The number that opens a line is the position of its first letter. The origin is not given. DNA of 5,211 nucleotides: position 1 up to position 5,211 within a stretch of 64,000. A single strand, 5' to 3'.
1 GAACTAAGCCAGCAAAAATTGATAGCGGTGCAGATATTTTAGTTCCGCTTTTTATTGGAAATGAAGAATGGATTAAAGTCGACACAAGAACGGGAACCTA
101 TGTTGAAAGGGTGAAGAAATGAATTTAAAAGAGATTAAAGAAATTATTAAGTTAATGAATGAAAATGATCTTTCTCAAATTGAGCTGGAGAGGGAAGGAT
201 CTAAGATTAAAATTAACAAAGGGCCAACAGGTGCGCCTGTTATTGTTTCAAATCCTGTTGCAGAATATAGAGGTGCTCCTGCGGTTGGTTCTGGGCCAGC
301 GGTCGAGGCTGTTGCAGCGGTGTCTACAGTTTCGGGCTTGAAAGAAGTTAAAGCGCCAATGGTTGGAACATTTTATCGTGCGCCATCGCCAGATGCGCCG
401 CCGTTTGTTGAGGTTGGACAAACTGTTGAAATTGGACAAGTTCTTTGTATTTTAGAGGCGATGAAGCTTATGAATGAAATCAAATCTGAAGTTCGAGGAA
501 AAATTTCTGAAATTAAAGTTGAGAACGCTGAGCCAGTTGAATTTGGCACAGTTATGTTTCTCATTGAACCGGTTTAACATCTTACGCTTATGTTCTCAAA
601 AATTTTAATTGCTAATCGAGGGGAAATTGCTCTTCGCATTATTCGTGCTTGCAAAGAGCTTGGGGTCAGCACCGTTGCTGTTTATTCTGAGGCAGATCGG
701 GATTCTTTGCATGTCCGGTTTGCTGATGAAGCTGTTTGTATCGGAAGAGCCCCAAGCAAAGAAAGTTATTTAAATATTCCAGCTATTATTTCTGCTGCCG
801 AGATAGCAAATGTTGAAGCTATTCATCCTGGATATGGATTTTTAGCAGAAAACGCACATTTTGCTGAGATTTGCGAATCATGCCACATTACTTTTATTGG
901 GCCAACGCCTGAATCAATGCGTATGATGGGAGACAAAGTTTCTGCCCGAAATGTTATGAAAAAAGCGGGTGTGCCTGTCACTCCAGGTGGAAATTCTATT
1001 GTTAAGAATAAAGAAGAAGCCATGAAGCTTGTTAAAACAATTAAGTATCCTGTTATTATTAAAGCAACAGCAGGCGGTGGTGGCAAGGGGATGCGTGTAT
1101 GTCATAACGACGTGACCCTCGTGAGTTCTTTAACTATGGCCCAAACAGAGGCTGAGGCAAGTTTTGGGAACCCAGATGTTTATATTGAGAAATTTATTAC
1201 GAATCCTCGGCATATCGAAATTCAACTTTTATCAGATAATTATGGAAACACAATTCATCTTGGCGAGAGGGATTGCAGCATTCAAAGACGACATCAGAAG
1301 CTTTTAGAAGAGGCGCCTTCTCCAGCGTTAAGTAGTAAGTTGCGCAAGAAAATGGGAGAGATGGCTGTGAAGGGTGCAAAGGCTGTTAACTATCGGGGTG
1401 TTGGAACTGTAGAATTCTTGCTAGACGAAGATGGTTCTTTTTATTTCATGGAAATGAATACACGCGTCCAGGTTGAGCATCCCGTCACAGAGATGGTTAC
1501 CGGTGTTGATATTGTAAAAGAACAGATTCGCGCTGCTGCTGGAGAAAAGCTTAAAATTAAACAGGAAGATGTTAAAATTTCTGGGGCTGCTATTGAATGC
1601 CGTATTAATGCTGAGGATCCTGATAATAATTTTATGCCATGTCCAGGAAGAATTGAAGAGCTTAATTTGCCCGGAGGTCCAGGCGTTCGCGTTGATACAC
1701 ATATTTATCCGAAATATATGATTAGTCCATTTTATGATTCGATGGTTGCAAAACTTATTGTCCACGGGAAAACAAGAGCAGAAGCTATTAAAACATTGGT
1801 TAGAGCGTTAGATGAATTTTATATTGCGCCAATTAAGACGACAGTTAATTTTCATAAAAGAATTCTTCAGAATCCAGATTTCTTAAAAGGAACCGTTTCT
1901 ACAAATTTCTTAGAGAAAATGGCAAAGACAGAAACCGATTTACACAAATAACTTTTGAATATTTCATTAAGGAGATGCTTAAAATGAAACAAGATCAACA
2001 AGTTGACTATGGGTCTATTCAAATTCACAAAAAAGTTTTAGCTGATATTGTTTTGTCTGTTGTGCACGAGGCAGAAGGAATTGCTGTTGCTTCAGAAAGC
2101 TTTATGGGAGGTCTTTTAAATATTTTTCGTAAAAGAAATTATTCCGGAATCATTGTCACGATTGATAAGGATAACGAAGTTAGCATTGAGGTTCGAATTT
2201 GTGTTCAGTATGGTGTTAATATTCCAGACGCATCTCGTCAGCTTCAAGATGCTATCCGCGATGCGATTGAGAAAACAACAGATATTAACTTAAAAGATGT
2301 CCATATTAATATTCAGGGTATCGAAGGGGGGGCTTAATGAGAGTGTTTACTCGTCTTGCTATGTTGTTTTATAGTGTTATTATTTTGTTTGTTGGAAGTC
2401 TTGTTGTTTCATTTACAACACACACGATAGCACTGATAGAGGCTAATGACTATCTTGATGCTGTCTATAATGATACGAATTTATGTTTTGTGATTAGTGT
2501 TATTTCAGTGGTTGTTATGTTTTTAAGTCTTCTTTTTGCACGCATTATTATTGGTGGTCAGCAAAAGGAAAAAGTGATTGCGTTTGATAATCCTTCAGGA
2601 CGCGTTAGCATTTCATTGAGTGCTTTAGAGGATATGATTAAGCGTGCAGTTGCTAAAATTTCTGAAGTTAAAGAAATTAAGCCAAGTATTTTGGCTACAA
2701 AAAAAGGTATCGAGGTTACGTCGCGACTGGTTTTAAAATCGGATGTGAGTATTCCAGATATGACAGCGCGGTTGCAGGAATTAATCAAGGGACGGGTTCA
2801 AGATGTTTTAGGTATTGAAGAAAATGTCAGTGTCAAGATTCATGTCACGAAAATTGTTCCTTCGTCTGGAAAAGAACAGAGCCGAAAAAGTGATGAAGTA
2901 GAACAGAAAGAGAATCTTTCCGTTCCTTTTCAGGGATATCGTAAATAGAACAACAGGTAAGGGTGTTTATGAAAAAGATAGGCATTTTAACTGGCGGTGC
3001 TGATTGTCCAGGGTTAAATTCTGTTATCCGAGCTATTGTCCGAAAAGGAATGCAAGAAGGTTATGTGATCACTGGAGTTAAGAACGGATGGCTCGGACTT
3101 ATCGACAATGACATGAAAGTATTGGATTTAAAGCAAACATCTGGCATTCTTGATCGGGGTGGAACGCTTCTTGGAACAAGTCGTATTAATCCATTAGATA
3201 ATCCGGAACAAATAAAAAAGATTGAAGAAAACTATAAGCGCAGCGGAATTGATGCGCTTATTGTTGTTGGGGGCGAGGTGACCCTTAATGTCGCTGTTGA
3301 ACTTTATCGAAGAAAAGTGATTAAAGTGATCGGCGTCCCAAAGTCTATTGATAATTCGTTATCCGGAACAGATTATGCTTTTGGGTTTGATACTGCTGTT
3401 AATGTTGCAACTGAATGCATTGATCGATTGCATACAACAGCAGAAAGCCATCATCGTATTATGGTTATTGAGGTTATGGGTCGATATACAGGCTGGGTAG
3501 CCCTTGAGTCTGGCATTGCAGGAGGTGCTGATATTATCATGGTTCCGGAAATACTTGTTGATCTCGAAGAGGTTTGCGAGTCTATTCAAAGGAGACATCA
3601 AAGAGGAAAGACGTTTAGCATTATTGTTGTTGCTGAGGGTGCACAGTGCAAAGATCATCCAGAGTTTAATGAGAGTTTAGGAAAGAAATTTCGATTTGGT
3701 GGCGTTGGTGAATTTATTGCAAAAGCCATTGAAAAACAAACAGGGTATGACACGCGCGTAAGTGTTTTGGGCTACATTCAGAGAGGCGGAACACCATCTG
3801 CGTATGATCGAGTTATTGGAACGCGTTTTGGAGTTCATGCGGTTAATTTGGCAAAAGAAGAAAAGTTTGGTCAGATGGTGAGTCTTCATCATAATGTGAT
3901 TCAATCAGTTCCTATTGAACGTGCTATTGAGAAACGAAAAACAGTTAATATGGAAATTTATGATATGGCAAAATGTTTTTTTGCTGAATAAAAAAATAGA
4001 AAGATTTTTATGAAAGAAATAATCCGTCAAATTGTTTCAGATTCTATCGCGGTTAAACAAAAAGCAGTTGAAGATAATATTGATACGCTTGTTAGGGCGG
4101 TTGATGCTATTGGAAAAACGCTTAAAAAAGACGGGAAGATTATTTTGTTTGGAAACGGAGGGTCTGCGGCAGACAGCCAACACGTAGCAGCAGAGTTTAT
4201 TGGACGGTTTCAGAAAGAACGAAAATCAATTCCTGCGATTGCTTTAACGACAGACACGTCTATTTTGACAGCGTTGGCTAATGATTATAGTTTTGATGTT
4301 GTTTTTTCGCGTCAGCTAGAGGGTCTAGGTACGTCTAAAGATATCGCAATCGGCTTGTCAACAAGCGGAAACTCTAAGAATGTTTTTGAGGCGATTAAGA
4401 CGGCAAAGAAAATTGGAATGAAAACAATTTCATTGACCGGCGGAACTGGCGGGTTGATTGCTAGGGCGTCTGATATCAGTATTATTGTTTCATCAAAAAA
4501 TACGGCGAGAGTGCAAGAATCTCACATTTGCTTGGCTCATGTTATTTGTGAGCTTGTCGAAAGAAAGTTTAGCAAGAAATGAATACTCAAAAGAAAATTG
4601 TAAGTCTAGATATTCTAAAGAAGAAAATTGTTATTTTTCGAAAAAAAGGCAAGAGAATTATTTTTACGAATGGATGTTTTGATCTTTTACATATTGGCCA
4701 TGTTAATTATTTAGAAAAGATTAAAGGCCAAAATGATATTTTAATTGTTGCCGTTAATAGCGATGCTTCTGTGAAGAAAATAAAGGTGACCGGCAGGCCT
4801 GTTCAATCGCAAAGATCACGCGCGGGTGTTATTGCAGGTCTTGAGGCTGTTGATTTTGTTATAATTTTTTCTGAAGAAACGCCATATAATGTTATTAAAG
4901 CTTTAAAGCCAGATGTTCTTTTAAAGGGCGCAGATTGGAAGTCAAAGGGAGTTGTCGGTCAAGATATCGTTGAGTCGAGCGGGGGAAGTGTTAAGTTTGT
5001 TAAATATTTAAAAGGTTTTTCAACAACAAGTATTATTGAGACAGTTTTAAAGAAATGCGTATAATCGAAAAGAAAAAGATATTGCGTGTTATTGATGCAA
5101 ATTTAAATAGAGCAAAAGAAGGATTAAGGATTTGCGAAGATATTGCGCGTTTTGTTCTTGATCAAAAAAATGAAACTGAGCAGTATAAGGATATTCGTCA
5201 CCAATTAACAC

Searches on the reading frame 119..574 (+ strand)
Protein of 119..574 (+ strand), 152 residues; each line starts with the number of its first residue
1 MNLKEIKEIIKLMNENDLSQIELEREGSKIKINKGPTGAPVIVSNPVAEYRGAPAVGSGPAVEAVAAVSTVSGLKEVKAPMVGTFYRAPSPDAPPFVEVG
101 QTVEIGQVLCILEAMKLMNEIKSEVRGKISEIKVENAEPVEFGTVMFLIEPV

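Call 18: search_protein_families(library=pfam, proteins=[window:119-574:+])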
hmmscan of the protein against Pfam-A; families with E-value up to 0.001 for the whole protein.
window:119-574:+ (152 aa): 1 family
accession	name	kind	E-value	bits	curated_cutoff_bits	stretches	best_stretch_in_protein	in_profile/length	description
PF00364.28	Biotin_lipoyl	-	4.3e-23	81.4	22.1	1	75-149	1-73/73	Biotin-requiring enzyme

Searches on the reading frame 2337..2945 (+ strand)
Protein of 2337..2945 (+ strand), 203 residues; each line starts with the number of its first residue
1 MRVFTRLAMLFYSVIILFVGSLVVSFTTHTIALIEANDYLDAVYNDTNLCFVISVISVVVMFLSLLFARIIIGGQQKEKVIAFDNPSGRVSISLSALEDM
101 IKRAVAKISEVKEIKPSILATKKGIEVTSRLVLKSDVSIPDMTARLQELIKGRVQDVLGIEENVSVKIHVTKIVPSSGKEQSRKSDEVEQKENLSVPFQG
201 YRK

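Call 26: search_protein_families(library=ncbifam, max_evalue=1e-10, proteins=[window:2337-2945:+])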
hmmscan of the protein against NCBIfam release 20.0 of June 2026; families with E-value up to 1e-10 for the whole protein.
window:2337-2945:+ (203 aa): 1 family
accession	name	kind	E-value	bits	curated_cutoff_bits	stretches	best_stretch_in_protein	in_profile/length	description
NF033218.1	anchor_AmaP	equivalog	2.8e-23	82.5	55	1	1-168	1-166/166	alkaline shock response membrane anchor protein AmaP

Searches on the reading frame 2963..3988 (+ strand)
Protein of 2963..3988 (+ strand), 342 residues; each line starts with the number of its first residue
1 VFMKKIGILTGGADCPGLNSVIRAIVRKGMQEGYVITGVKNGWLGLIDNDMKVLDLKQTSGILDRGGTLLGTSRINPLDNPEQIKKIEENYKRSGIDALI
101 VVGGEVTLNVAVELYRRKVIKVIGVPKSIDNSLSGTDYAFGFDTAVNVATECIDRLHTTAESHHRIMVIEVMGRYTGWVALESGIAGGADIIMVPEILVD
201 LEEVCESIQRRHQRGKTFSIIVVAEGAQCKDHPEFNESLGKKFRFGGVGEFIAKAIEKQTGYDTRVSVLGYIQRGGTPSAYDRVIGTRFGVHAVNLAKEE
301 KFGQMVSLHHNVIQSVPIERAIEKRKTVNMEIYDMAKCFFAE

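Call 18: search_protein_families(library=pfam, proteins=[window:2963-3988:+])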
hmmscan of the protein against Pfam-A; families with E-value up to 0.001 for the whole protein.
window:2963-3988:+ (342 aa): 1 family
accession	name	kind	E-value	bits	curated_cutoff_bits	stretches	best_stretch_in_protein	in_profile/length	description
PF00365.25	PFK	-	4.9e-108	361.1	30.9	1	5-296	1-276/277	Phosphofructokinase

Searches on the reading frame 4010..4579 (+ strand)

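Call 18: search_protein_families(library=pfam, proteins=[window:4010-4579:+])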
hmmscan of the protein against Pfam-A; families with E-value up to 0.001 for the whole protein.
window:4010-4579:+ (190 aa): 2 families
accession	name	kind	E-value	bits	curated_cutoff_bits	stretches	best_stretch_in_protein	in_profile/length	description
PF13580.11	SIS_2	-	1.7e-28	99.8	27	1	14-144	8-138/138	SIS domain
PF01380.27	SIS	-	3.5e-08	33.8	25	1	108-165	52-109/131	SIS domain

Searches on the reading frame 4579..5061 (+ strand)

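Call 26: search_protein_families(library=ncbifam, max_evalue=1e-10, proteins=[window:4579-5061:+])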
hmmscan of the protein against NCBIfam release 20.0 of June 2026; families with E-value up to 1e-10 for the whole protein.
window:4579-5061:+ (161 aa): 4 families
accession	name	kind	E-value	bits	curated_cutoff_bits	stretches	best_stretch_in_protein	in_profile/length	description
TIGR02199.1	rfaE_dom_II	equivalog_domain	2.6e-55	186.2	181.5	1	20-157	6-143/144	D-glycero-beta-D-manno-heptose 1-phosphate adenylyltransferase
NF008454.0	PRK11316.1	equivalog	3.3e-52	177.7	521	1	3-158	318-473/475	bifunctional D-glycero-beta-D-manno-heptose-7-phosphate kinase/D-glycero-beta-D-manno-heptose 1-phosphate adenylyltransferase HldE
TIGR00125.1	cyt_tran_rel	domain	1e-13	51.2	27.7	1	27-88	1-59/65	adenylyltransferase/cytidyltransferase family protein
TIGR01518.1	g3p_cytidyltrns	equivalog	9.3e-12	45.1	165.4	1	28-152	1-121/125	glycerol-3-phosphate cytidylyltransferase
